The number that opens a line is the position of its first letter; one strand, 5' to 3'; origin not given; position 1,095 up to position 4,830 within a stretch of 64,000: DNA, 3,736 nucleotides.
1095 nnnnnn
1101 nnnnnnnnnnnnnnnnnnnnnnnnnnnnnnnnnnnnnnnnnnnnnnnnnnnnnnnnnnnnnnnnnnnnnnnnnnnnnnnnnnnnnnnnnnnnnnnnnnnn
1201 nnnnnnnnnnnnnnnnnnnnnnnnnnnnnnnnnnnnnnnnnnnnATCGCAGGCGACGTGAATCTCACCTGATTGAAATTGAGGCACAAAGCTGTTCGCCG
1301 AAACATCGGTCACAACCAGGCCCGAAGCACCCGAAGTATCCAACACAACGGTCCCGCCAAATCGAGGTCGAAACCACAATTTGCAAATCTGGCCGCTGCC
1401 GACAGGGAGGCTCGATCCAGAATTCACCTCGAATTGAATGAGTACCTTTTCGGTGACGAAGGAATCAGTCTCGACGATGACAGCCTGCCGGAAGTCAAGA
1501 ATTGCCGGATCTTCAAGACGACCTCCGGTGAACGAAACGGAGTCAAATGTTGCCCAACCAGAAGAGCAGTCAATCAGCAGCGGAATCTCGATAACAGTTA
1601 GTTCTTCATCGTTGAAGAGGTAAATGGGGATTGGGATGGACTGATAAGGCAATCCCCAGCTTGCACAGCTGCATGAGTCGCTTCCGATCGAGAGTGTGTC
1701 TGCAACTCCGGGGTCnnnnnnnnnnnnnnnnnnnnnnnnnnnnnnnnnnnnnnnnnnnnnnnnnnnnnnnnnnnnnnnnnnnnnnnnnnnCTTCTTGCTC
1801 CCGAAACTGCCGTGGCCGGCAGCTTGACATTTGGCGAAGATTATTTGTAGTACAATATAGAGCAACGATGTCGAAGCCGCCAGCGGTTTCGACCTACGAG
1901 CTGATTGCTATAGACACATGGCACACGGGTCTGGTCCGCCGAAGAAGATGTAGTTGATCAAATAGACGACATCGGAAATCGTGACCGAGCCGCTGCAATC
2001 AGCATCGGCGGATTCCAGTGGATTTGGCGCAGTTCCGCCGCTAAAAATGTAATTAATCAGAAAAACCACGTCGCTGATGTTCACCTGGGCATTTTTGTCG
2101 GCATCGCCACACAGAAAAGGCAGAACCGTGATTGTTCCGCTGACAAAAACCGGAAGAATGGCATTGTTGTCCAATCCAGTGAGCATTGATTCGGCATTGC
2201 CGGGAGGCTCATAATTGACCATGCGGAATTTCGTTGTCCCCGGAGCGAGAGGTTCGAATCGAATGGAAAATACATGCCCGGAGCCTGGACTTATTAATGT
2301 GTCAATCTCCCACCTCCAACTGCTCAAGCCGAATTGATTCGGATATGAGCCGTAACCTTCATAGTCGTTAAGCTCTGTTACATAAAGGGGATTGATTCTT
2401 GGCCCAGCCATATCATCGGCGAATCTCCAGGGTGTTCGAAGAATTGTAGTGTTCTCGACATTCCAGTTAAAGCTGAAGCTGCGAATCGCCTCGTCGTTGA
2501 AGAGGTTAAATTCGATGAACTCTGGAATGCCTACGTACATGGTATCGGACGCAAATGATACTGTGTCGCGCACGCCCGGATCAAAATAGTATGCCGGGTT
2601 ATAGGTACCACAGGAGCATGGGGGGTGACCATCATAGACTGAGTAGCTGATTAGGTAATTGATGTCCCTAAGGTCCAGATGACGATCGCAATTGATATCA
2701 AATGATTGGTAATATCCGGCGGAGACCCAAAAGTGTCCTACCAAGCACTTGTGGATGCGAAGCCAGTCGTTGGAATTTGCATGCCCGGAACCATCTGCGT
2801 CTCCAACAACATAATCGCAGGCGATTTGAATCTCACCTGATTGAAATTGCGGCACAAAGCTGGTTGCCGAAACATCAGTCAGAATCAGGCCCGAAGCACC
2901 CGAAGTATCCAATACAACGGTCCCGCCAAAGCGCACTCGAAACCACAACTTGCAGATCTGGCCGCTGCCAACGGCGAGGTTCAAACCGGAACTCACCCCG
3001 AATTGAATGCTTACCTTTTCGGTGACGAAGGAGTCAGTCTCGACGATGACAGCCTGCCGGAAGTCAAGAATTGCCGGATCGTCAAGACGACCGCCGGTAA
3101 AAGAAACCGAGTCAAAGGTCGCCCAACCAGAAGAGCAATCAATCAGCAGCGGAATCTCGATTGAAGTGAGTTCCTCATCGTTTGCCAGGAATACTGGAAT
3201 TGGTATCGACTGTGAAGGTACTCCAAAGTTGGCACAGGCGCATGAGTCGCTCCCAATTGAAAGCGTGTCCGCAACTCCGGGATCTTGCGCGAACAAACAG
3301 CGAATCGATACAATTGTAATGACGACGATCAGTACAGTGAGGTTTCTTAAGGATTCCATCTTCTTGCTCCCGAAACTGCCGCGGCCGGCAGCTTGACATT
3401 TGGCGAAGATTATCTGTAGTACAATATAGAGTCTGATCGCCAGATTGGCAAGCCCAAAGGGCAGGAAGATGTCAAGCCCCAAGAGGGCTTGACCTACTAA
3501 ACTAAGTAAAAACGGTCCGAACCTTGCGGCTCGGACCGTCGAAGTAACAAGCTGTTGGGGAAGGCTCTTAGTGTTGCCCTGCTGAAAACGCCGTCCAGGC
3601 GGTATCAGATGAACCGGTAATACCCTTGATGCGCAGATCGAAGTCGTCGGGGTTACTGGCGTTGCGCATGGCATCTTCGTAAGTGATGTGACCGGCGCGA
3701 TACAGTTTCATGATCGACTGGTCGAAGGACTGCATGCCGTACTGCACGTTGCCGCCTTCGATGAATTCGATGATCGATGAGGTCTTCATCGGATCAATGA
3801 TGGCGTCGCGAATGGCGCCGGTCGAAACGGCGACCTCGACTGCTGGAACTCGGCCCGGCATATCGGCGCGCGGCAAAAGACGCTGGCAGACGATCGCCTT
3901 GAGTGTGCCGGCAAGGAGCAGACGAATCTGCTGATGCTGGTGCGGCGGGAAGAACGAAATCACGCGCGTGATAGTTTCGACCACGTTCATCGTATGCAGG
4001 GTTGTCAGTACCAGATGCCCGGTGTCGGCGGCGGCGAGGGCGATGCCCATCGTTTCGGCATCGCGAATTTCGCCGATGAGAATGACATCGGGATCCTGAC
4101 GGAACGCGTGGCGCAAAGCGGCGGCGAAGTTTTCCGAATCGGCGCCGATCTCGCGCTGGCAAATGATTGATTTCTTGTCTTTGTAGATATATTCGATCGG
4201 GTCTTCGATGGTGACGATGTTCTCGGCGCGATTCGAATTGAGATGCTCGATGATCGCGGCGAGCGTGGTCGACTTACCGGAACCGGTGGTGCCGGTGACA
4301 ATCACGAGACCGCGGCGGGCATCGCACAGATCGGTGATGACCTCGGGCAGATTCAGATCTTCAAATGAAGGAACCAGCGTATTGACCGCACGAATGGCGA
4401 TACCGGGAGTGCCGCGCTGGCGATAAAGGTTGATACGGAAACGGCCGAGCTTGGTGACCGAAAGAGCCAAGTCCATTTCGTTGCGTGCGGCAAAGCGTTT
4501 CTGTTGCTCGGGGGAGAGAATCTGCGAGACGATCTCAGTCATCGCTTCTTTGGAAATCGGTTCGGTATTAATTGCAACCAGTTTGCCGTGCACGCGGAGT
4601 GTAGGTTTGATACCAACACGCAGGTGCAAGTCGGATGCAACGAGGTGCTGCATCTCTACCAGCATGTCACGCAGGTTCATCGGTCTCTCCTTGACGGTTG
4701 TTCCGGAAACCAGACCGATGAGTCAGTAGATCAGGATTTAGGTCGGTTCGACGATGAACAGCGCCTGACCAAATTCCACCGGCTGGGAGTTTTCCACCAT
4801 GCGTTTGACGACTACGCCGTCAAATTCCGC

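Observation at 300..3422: Tandem 1.56-kb duplication creating two dockerin-repeat secreted proteins with mosaic divergence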

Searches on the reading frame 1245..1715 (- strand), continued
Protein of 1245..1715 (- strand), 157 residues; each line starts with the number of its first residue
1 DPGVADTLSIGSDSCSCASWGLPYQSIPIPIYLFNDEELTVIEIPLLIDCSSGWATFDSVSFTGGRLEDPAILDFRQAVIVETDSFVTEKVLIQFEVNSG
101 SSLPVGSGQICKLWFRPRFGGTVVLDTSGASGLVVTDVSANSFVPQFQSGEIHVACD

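Call 66: find_homologous_proteins(query=P0139, max_evalue=0.00001)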
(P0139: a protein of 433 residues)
Query P0139 (433 aa): 420 proteins with E <= 0.00001 among 8000 candidates; the best 120 are listed.
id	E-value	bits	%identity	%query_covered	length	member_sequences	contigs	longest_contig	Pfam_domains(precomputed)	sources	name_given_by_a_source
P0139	4.0e-280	946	100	100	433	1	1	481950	PF18962.8,PF13860.13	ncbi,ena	-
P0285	1.1e-236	803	82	100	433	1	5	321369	PF18962.8,PF13860.13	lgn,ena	-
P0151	2.4e-180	618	64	100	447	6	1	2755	PF18962.8,PF13860.13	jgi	jgi:hypothetical protein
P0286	1.6e-163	562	57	100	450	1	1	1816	PF13585.13,PF18962.8,PF13860.13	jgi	-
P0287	1.4e-156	540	56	100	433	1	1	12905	PF00963.25,PF18962.8,PF13860.13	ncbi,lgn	ncbi:MAG: FlgD immunoglobulin-like domain containing protein [Candidatus Zixiibacteriota bacterium]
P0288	1.5e-155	536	57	100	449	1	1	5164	PF00963.25,PF18962.8,PF13860.13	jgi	jgi:hypothetical protein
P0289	2.5e-128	447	49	99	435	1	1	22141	PF18962.8,PF13860.13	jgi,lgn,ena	-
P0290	2.4e-127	443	49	98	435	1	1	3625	PF18962.8,PF13860.13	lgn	-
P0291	3.5e-126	440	48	100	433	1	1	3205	PF18962.8,PF13860.13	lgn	-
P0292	3.6e-126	439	47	100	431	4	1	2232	PF18962.8,PF13860.13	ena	-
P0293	2.4e-123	430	49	98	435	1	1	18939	PF18962.8,PF13860.13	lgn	-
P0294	5.7e-120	419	48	92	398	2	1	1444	PF18962.8,PF13860.13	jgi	jgi:hypothetical protein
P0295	1.3e-119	418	46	99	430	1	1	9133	PF00963.25,PF18962.8,PF13860.13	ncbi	ncbi:hypothetical protein C3F09_12660, partial [candidate division GN15 bacterium]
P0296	3.5e-118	413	46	94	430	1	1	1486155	PF18962.8,PF13860.13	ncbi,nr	ncbi:MAG: T9SS type A sorting domain-containing protein [bacterium]|nr:T9SS type A sorting domain-co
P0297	1.5e-116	408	46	97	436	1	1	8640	PF18962.8,PF13860.13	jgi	jgi:hypothetical protein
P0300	1.7e-112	394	47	100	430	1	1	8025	PF00963.25,PF18962.8,PF13860.13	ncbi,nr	ncbi:MAG: T9SS type A sorting domain-containing protein [candidate division Zixibacteria bacterium]|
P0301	2.2e-112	394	45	97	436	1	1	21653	PF00963.25,PF18962.8,PF13860.13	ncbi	-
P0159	1.6e-111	391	45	100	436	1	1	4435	PF00963.25,PF18962.8,PF13860.13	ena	-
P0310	4.7e-107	377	44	100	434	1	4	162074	PF00963.25,PF18962.8,PF13860.13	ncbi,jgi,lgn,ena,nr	ncbi:MAG: T9SS type A sorting domain-containing protein [candidate division Zixibacteria bacterium]|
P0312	6.7e-107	376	46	94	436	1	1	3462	PF00963.25,PF18962.8,PF13860.13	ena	-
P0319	4.9e-103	363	42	98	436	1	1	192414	PF18962.8,PF13860.13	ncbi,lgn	-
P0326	4.1e-97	344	42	100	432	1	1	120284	PF18962.8,PF13860.13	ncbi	-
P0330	2.0e-85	305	42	97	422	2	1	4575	PF13585.13,PF00963.25,PF18962.8,PF13860.13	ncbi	-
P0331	2.3e-85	305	40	94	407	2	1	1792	PF13585.13,PF00963.25,PF18962.8,PF13860.13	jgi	-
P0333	2.3e-79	285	35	99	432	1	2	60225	PF00963.25,PF18962.8,PF13860.13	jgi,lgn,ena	-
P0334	1.1e-76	277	38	98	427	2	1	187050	PF00963.25,PF13860.13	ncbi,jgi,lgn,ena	-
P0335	1.1e-72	263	35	99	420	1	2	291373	PF00963.25,PF18962.8,PF13860.13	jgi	jgi:hypothetical protein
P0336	4.7e-71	258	36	99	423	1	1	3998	PF00963.25,PF18962.8,PF13860.13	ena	-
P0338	1.3e-70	257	35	99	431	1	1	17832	PF00963.25,PF18962.8,PF13860.13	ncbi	-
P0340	5.0e-39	153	38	40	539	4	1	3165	PF00963.25,PF18962.8,PF13860.13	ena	-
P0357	6.0e-24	103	56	21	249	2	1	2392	PF00963.25,PF18962.8,PF13860.13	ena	-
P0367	2.6e-22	97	52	22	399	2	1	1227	PF00963.25,PF18962.8,PF13860.13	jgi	jgi:hypothetical protein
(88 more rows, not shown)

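Call 68: find_encoding_contigs(protein=P0326, flank=3000, max_places=2)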
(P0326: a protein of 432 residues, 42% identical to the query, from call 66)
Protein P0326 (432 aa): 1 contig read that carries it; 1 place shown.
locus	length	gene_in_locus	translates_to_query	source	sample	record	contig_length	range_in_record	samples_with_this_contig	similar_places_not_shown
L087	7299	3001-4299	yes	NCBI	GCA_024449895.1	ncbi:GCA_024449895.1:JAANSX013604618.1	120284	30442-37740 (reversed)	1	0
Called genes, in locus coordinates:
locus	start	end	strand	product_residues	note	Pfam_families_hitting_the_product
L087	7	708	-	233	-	PF08666:SAF (faint), PF13144:ChapFlgA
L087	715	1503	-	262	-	PF00460:Flg_bb_rod, PF22692:LlgE_F_G_D1, PF06429:Flg_bbr_C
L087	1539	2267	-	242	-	PF00460:Flg_bb_rod, PF22692:LlgE_F_G_D1, PF06429:Flg_bbr_C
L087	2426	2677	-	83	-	-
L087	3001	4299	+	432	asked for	PF13860:FlgD_ig (weak), PF18962:Por_Secre_tail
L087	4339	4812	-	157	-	PF02050:FliJ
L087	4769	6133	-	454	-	PF02874:ATP-synt_ab_N, PF00006:ATP-synt_ab, PF18269:T3SS_ATPase_C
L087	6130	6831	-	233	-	PF02108:FliH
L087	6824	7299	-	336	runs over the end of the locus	PF14842:FliG_N, PF14841:FliG_M, PF14842:FliG_N, PF01706:FliG_C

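Call 69: find_encoding_contigs(protein=P0319, flank=3000, max_places=2)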
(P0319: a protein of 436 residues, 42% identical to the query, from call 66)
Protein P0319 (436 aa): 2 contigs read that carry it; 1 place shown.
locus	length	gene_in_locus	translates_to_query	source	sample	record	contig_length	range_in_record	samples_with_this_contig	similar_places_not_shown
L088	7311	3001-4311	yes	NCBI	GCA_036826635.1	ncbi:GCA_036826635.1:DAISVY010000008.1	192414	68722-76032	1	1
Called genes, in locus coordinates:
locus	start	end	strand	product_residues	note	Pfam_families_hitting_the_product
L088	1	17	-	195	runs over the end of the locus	PF02107:FlgH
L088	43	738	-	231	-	PF08666:SAF (faint), PF13144:ChapFlgA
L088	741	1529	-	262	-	PF00460:Flg_bb_rod, PF22692:LlgE_F_G_D1, PF06429:Flg_bbr_C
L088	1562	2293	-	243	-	PF00460:Flg_bb_rod (weak), PF22692:LlgE_F_G_D1, PF06429:Flg_bbr_C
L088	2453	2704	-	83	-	-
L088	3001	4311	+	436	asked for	PF18962:Por_Secre_tail, PF13860:FlgD_ig (weak)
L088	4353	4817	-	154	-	PF02050:FliJ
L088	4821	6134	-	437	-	PF02874:ATP-synt_ab_N, PF00006:ATP-synt_ab, PF18269:T3SS_ATPase_C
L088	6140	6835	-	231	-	PF02108:FliH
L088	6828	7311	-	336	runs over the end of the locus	PF14842:FliG_N, PF14841:FliG_M, PF14842:FliG_N, PF01706:FliG_C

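Call 71: find_encoding_contigs(protein=P0310, flank=3000, max_places=4)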
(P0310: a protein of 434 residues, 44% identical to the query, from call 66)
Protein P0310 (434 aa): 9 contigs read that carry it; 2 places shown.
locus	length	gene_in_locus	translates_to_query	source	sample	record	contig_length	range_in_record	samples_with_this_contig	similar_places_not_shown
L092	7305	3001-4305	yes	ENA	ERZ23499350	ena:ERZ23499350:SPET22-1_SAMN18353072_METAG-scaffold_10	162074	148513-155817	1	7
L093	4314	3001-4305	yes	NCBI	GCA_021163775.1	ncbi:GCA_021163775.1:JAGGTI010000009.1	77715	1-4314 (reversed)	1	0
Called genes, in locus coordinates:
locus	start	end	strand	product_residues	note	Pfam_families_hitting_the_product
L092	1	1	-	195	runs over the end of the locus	PF02107:FlgH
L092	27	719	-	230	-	PF08666:SAF (weak), PF13144:ChapFlgA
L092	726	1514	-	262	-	PF00460:Flg_bb_rod, PF22692:LlgE_F_G_D1, PF06429:Flg_bbr_C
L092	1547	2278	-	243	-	PF00460:Flg_bb_rod, PF22692:LlgE_F_G_D1, PF06429:Flg_bbr_C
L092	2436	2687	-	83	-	-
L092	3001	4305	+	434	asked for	PF00963:Cohesin (weak), PF18962:Por_Secre_tail, PF13860:FlgD_ig (weak)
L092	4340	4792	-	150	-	PF02050:FliJ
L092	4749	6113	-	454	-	PF02874:ATP-synt_ab_N, PF00006:ATP-synt_ab, PF18269:T3SS_ATPase_C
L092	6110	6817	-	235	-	PF02108:FliH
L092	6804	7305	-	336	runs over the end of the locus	PF14842:FliG_N, PF14841:FliG_M, PF14842:FliG_N, PF01706:FliG_C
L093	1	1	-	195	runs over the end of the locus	PF02107:FlgH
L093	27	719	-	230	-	PF08666:SAF (weak), PF13144:ChapFlgA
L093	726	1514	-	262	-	PF00460:Flg_bb_rod, PF22692:LlgE_F_G_D1, PF06429:Flg_bbr_C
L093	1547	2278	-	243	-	PF00460:Flg_bb_rod, PF22692:LlgE_F_G_D1, PF06429:Flg_bbr_C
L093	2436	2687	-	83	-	-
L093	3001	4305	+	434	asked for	PF00963:Cohesin (weak), PF18962:Por_Secre_tail, PF13860:FlgD_ig (weak)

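Call 89: find_related_loci(query=A6, collection=metagenome_contigs, flank=4000)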
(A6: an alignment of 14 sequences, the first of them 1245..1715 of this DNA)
Query A6 (157 aa) in metagenome_contigs; peptide patterns used: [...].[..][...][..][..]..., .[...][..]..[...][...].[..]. (x = any residue, [..] = any of these).
145 stretches matched a pattern; 26 encode a relative of the query (tblastn E <= 1e-3); 25 distinct loci.
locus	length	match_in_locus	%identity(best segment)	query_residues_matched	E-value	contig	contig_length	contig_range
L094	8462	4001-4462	49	1-157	4e-40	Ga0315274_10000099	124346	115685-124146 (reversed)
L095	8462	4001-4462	46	1-157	1e-39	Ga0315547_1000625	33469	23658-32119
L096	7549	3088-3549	48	1-157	2e-39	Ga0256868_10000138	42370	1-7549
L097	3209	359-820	48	1-157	2e-39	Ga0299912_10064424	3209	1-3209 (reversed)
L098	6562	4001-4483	45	1-157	2e-39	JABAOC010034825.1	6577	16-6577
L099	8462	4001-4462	46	1-157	3e-38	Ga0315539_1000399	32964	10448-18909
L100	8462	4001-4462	46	1-157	1e-38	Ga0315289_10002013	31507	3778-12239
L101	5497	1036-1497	46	1-157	3e-38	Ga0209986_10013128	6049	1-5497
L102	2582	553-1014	45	1-157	1e-37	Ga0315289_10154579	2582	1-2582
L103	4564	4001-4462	43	1-157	6e-37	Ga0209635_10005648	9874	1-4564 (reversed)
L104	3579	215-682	42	1-156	5e-37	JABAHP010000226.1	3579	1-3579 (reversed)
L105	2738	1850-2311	45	1-157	5e-37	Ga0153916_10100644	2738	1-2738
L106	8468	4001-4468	40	1-156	1e-36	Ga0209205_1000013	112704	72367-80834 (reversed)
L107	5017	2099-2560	43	1-157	2e-36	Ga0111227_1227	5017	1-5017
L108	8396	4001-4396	48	29-157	1e-35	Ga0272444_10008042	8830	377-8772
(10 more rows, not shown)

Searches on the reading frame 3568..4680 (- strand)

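Call 7: search_protein_families(library=pfam, proteins=[window:3568-4680:-], max_evalue=1)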
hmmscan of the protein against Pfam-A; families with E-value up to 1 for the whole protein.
window:3568-4680:- (370 aa): 36 families (the best 25 are shown)
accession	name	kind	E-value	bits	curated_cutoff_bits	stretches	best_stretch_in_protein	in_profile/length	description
PF00437.27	T2SSE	-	1.5e-47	162.4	24.9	1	9-277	18-286/370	Type II/IV secretion system protein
PF25199.1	nSTAND_NTPase5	-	4.8e-05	23.7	34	1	120-182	38-109/145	Novel STAND NTPase 5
PF13401.12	AAA_22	-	6.5e-05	23.7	27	1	122-173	4-58/130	AAA domain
PF01935.23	DUF87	-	7.8e-05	23.3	23.2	1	128-156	28-57/220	Helicase HerA, central domain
PF00004.35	AAA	-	0.00019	22.3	21.2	1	126-206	1-67/131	ATPase family associated with various cellular activities (AAA)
PF13191.12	AAA_16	-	0.00037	21.5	32.6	1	119-160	20-59/167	AAA ATPase domain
PF13555.12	AAA_29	-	0.00048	20.2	27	1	122-149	21-48/61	P-loop containing region of AAA domain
PF04851.21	ResIII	-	0.00056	20.3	22.5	1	121-172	21-73/164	Type III restriction enzyme, res subunit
PF13604.12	AAA_30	-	0.00061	20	27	1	114-152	9-46/191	AAA domain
PF20720.3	nSTAND3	-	0.00082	19.5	27.2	1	122-172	16-68/155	Novel STAND NTPase 3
PF13245.12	AAA_19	-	0.0013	19.4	25.1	1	122-153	10-41/134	AAA domain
PF24883.2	NPHP3_N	-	0.0026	18.4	24.8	1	122-153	21-52/164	Nephrocystin 3, N-terminal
PF06414.18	Zeta_toxin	-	0.0026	17.7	22.3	1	124-159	17-50/199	Zeta toxin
PF01580.24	FtsK_SpoIIIE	-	0.0033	17.3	24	1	125-145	41-61/221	FtsK/SpoIIIE family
PF03266.21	NTPase_1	-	0.0044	17.3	23.9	1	126-150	2-26/168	NTPase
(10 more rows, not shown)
